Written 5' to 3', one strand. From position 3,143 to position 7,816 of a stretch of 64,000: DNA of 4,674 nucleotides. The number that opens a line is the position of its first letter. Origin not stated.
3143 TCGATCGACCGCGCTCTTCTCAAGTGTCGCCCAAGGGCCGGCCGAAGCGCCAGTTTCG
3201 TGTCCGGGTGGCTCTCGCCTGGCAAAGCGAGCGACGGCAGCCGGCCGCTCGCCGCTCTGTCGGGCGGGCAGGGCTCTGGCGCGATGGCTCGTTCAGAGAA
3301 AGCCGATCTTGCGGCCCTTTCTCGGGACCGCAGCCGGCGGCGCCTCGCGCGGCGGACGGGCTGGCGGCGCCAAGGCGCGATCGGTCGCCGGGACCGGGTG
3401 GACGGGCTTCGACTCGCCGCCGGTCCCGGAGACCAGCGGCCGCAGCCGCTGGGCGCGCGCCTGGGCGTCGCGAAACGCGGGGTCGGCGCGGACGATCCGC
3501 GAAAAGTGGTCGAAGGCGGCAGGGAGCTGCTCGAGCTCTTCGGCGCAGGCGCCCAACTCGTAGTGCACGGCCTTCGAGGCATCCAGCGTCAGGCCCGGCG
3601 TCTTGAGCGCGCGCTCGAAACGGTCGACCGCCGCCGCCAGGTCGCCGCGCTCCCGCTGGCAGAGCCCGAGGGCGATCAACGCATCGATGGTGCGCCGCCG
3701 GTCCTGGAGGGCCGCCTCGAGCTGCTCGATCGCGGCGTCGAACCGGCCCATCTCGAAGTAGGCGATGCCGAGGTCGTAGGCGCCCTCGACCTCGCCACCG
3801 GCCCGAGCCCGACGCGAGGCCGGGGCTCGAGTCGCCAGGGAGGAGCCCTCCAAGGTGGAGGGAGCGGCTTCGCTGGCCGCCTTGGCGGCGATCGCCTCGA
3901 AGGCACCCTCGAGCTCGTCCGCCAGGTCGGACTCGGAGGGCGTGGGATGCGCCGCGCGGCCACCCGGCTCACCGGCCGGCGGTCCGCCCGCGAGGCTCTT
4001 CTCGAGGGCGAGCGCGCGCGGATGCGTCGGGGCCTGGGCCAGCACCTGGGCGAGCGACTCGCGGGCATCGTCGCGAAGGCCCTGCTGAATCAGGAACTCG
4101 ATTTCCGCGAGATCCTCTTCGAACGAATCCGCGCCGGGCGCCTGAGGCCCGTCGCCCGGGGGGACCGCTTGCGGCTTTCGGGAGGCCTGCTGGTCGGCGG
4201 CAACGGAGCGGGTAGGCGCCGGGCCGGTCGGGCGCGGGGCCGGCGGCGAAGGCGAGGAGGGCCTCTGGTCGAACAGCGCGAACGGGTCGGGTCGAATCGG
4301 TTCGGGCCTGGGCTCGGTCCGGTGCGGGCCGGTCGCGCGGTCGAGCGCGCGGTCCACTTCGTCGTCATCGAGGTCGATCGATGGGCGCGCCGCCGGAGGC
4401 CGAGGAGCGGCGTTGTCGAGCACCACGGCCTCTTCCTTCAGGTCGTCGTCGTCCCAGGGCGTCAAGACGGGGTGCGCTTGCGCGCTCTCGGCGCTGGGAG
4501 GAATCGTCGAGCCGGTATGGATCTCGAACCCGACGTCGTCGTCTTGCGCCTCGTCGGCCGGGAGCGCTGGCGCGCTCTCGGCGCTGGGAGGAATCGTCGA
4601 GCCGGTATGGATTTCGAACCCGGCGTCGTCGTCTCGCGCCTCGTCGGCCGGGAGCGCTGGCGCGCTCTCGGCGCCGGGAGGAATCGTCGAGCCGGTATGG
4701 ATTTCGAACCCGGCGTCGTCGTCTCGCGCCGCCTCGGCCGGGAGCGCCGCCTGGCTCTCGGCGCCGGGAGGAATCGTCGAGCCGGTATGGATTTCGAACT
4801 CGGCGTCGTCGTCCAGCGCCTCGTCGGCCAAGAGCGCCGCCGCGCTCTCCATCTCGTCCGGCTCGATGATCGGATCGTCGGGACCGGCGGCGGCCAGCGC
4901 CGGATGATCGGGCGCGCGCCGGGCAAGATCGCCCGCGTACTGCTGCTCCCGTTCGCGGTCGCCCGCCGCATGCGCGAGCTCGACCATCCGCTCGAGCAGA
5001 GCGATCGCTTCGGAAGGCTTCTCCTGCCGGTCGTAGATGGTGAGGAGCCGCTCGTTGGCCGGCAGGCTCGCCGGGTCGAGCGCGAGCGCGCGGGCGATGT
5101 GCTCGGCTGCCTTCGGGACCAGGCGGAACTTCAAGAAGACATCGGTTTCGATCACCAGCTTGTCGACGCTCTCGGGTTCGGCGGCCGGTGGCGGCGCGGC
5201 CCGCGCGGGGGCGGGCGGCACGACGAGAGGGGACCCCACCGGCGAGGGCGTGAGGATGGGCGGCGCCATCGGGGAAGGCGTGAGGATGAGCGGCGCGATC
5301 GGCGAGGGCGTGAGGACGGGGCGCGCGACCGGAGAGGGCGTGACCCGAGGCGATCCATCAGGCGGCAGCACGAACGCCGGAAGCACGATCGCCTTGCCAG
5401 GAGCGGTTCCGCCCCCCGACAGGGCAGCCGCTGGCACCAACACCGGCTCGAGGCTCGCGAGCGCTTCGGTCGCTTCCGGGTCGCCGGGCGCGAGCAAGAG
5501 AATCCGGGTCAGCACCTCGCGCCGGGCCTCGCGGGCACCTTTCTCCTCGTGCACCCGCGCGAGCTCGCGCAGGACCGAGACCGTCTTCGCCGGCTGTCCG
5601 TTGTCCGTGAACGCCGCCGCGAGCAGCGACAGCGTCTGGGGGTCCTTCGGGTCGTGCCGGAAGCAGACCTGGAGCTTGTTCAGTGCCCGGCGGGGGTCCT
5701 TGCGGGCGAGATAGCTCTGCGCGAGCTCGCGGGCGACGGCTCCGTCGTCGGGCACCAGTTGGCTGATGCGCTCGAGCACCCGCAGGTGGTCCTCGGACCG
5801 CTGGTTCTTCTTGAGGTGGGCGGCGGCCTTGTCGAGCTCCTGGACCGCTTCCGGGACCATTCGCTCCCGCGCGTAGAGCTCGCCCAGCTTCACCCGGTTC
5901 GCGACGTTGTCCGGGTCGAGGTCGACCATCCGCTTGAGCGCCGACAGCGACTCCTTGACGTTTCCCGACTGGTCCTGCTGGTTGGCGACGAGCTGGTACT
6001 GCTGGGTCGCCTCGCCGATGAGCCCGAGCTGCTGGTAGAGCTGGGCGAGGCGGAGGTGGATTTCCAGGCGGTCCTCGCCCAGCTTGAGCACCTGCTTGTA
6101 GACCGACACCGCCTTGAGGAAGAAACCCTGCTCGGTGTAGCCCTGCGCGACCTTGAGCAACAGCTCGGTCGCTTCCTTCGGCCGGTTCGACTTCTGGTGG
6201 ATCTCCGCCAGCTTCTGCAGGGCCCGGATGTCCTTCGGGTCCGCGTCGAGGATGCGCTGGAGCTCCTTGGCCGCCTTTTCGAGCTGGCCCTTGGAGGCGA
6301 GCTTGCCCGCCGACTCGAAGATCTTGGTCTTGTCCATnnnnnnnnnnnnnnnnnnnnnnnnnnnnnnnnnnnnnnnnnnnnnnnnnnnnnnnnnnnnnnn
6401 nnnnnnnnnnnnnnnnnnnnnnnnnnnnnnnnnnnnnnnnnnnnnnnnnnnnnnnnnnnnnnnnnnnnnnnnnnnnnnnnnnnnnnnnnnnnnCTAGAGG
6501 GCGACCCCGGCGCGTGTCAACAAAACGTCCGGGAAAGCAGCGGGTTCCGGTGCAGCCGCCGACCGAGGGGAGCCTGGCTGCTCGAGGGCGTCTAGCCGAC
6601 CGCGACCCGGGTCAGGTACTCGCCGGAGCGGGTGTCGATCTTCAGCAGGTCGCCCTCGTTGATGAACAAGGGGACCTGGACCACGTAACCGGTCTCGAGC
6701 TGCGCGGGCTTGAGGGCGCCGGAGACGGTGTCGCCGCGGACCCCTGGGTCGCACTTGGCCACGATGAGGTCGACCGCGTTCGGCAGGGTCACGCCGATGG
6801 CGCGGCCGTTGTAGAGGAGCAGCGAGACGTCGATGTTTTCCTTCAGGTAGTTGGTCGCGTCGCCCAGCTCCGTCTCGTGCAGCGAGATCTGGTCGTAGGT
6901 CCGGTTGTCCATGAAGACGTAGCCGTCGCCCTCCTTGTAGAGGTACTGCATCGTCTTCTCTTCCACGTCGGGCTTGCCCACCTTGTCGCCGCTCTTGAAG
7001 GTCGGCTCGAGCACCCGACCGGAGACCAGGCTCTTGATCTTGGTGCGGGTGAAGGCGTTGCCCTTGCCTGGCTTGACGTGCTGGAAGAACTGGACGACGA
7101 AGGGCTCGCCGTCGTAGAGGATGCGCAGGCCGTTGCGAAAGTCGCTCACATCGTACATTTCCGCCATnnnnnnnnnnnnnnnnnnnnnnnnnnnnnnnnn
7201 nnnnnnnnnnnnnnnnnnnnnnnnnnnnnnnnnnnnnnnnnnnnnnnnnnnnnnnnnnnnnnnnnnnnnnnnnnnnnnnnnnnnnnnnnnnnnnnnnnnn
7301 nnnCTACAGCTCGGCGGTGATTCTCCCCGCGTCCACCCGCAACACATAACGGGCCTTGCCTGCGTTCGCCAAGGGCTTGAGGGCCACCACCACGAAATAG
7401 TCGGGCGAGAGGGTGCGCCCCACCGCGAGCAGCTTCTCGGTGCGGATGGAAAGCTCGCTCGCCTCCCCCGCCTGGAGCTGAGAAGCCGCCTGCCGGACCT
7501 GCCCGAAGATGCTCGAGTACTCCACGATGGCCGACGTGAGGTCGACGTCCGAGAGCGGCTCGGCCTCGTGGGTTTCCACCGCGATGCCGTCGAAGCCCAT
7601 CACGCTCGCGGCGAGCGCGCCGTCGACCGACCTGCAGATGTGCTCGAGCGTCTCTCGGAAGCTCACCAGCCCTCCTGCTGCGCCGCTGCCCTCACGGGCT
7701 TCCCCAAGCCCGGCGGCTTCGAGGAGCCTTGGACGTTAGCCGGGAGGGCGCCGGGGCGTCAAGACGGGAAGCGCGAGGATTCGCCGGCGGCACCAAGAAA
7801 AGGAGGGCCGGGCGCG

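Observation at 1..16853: One minus-strand array spanning about 17 kb extends the pilMNOPQ cluster with surface and secretin-accessory genes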

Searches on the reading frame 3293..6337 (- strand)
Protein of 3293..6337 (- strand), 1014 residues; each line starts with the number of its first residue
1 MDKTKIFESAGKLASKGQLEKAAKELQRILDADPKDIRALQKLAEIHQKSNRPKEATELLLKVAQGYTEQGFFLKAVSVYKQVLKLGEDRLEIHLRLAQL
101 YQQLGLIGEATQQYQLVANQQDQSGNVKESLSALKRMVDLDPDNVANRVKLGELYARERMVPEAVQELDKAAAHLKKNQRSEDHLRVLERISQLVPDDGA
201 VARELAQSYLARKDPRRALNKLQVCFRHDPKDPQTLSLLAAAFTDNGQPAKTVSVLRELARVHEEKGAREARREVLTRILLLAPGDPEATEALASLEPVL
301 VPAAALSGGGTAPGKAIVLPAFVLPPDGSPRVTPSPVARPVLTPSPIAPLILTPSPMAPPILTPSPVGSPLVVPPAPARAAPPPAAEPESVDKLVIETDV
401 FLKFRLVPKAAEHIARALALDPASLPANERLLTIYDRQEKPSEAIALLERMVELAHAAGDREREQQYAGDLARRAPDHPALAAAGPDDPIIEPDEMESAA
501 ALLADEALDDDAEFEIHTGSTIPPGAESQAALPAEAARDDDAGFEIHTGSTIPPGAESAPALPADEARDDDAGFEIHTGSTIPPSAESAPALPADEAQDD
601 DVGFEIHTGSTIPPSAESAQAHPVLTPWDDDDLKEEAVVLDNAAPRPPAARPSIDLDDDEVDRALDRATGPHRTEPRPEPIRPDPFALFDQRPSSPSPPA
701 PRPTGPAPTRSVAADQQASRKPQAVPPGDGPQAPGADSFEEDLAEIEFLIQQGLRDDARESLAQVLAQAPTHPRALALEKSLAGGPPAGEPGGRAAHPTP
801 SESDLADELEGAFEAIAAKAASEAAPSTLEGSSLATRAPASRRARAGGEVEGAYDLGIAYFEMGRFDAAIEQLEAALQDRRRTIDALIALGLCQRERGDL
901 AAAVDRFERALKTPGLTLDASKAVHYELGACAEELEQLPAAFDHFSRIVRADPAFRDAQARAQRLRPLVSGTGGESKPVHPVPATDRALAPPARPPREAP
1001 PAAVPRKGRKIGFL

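Call 6: search_protein_families(library=pfam, max_evalue=0.01, proteins=[window:3293-6337:-])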
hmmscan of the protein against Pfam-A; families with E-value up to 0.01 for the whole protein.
window:3293-6337:- (1014 aa): 25 families
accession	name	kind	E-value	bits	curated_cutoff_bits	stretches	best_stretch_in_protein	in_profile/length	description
PF14559.12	TPR_19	-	2.1e-33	114.9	25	5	14-63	2-51/68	Tetratricopeptide repeat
PF13428.12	TPR_14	-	7.7e-28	94.6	23.5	2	852-891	3-42/44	Tetratricopeptide repeat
PF07719.23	TPR_2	-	3.1e-25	86.6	27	1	851-878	2-29/34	Tetratricopeptide repeat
PF13432.12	TPR_16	-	2.6e-23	82.5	32.7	2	854-911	1-58/65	Tetratricopeptide repeat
PF13414.12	TPR_11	-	1.7e-18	66.5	26.8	2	859-892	3-36/42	TPR repeat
PF13424.12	TPR_12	-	3.1e-14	53.4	30.1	1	853-912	5-73/77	Tetratricopeptide repeat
PF00515.34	TPR_1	-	6.8e-14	51.4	27.8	1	854-878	5-29/34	Tetratricopeptide repeat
PF13431.12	TPR_17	-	3e-13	49.3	24.4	0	26-56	2-32/34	Tetratricopeptide repeat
PF13371.12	TPR_9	-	1.3e-12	48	35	1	177-236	7-66/73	Tetratricopeptide repeat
PF13181.12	TPR_8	-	3.3e-12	46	25.7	0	854-877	5-28/34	Tetratricopeptide repeat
PF12895.13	ANAPC3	-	3.4e-12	46.9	27.2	0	183-251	7-74/82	Anaphase-promoting complex, cyclosome, subunit 3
PF23914.1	TPR_CcmH_CycH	-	4.4e-10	40.1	42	1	184-265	69-153/158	Cytochrome c-type biogenesis protein H TPR domain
PF13174.12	TPR_6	-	5.4e-10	39.7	26.3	0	885-912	1-28/33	Tetratricopeptide repeat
PF13176.12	TPR_7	-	2.4e-09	37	27.9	0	886-912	1-27/36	Tetratricopeptide repeat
PF25064.1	ARM_TT21_5th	-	1.6e-06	28.9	27.8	0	16-65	14-63/117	TT21 fifth ARM repeats domain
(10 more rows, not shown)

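Call 16: search_solved_structures(query=window:3293-6337:-, max_evalue=0.001)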
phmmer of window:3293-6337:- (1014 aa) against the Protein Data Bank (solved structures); distinct sequences matched with E-value up to 0.001: 34.
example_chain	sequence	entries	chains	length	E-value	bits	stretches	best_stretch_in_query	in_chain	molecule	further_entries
9qhb_A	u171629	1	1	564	2.4e-41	145.3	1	847-913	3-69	Engineered tetratricopeptide repeat protein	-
8bu0_A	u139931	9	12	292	2.2e-24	89.1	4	847-913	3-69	Consensus tetratricopeptide repeat protein | Crystal structure of an 8-repeat consensus TPR superhelix with Zinc. | Monomer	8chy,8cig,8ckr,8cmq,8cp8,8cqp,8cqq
9qhc_A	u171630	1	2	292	2.1e-22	82.5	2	850-913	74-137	Engineered tetratricopeptide repeat protein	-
8dtf_A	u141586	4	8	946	8.9e-14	54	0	853-913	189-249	Probable UDP-N-acetylglucosamine--peptide N-acetylglucosaminyltransferase SPINDLY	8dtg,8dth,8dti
7y4i_A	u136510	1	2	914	9.4e-14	53.9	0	853-913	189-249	Probable UDP-N-acetylglucosamine--peptide N-acetylglucosaminyltransferase SPINDLY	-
8ch0_A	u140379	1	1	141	2e-12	49.6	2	847-913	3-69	Consensus tetratricopeptide repeat protein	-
2fo7_A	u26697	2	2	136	1.3e-11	46.9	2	850-912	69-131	SYNTHETIC CONSENSUS TPR PROTEIN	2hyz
9gzg_A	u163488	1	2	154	5.1e-08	35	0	852-919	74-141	Engineered CTPR protein with glutamic acids for conductivity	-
1na0_A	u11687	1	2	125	6.3e-08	34.6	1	847-912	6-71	designed protein CTPR3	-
2wqh_A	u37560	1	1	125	9e-08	34.1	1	847-912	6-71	CTPR3Y3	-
7obi_A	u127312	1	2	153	2.2e-07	32.8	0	848-913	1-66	CTPR-rv4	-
1w3b_A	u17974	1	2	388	6.7e-07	31.3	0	883-960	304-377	UDP-N-ACETYLGLUCOSAMINE--PEPTIDE N-ACETYLGLUCOSAMINYLTRANSFERASE 110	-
6eou_A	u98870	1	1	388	9.5e-07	30.7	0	885-960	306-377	UDP-N-acetylglucosamine--peptide N-acetylglucosaminyltransferase 110 kDa subunit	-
3vtx_A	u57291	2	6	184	1.5e-06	30.1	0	851-913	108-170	MamA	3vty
6vfi_B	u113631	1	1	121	3.5e-06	28.9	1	834-921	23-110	O43_dn18B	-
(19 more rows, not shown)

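Call 38: search_protein_families(library=ncbifam, max_evalue=0.001, proteins=[window:3293-6337:-])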
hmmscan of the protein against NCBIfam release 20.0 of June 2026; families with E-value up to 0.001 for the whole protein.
window:3293-6337:- (1014 aa): 23 families
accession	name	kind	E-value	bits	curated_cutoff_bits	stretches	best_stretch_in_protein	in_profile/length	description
NF052243.1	T4PFormProtSgmX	equivalog_domain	7.4e-133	445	1800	3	1-340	1-338/1065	type IV pili formation protein SgmX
TIGR02917.1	PEP_TPR_lipo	equivalog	4.1e-26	91.1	312.2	2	14-178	510-668/899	XrtA/PEP-CTERM system TPR-repeat protein PrsT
NF040959.1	MamA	equivalog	5.1e-26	91.4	200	1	849-954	70-171/204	magnetosome protein MamA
TIGR02521.1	type_IV_pilW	equivalog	9e-23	81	154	2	850-913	31-94/234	type IV pilus biogenesis/stability protein PilW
NF008757.0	PRK11788.1-5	equivalog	1.6e-14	53.9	363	1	831-930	16-115/388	lipopolysaccharide assembly protein LapB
TIGR00540.1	TPR_hemY_coli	hypoth_equivalog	1.4e-11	43.8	142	0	28-115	299-383/385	heme biosynthesis-associated TPR protein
TIGR02795.1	tol_pal_ybgF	equivalog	3.5e-10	40.5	90.1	0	13-69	49-108/119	tol-pal system protein YbgF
TIGR02552.1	LcrH_SycD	equivalog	4.2e-10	39.5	104.8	0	851-963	19-130/136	SycD/LcrH family type III secretion system chaperone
NF033920.0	C39_PA2778_fam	equivalog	5.6e-08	32.5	150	0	166-257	157-248/255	PA2778 family cysteine peptidase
NF033762.1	social_mot_Tgl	equivalog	9.3e-08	31.7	225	0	113-171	34-92/252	social motility TPR repeat lipoprotein Tgl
NF008755.0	PRK11788.1-3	equivalog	1.4e-07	31.2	430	0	8-123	185-298/388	lipopolysaccharide assembly protein LapB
NF008756.0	PRK11788.1-4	equivalog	1.8e-07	30.5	474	0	10-65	187-242/389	lipopolysaccharide assembly protein LapB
NF002725.1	PRK02603.1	equivalog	2.8e-07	30.7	143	0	853-906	75-128/173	photosystem I assembly protein Ycf3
NF052415.1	T3SS_chap_SctY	equivalog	5.3e-07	30.1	70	0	206-291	13-98/106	type III secretion apparatus assembly chaperone SctY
NF052312.1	T9SS_PorW_SprE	equivalog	2.6e-06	26.4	250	0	19-121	140-246/716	type IX secretion system periplasmic lipoprotein PorW/SprE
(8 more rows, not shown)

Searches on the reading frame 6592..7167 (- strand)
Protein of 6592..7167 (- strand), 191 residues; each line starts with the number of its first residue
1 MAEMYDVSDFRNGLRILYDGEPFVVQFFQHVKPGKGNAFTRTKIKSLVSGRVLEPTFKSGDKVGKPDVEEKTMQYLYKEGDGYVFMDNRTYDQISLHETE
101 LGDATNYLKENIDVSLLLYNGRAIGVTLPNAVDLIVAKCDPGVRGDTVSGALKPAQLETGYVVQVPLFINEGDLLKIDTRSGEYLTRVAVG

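Call 6: search_protein_families(library=pfam, max_evalue=0.01, proteins=[window:6592-7167:-])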
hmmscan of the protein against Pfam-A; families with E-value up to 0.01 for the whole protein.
window:6592-7167:- (191 aa): 3 families
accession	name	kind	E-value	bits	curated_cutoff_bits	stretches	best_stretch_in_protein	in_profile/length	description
PF09285.17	Elong-fact-P_C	-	4.8e-25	87.5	25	1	132-187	1-56/56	Elongation factor P, C-terminal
PF08207.18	EFP_N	-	2.8e-24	85.3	23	1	7-63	2-58/58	Elongation factor P (EF-P) KOW-like domain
PF01132.26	EFP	-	4.4e-24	84.6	27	1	71-124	1-54/54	Elongation factor P (EF-P) OB domain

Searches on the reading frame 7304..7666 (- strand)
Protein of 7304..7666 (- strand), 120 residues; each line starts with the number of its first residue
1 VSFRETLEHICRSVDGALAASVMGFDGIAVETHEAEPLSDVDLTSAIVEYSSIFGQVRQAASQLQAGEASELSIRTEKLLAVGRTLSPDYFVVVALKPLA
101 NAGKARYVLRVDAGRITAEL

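Call 6: search_protein_families(library=pfam, max_evalue=0.01, proteins=[window:7304-7666:-])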
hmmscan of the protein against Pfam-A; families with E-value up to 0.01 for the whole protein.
window:7304-7666:- (120 aa): 1 family
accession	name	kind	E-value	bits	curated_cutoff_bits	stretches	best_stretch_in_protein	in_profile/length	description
PF03259.23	Robl_LC7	-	0.0011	19.1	23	1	13-79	11-74/91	Roadblock/LC7 domain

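Call 14: search_solved_structures(query=window:7304-7666:-, max_evalue=0.01, show_alignments=1)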
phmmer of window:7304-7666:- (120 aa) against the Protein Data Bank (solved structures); distinct sequences matched with E-value up to 0.01: 1.
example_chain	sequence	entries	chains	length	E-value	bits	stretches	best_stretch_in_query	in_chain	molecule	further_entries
7ct3_A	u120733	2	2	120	7e-33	116.1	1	1-120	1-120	Mutual gliding motility protein C (MglC) | Mutual gliding motility protein C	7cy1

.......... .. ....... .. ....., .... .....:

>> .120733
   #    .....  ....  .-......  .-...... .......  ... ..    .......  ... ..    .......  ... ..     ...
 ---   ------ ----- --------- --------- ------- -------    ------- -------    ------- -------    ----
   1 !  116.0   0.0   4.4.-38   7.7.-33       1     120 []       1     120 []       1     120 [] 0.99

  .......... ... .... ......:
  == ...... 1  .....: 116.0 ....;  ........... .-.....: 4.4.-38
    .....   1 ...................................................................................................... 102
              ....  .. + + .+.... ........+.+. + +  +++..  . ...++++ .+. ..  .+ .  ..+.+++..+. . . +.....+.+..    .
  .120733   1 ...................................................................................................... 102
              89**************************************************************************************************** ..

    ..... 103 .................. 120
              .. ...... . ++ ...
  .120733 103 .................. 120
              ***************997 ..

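Call 38: search_protein_families(library=ncbifam, max_evalue=0.001, proteins=[window:7304-7666:-])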
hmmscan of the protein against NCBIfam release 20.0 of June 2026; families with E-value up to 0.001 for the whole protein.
window:7304-7666:- (120 aa): 0 families
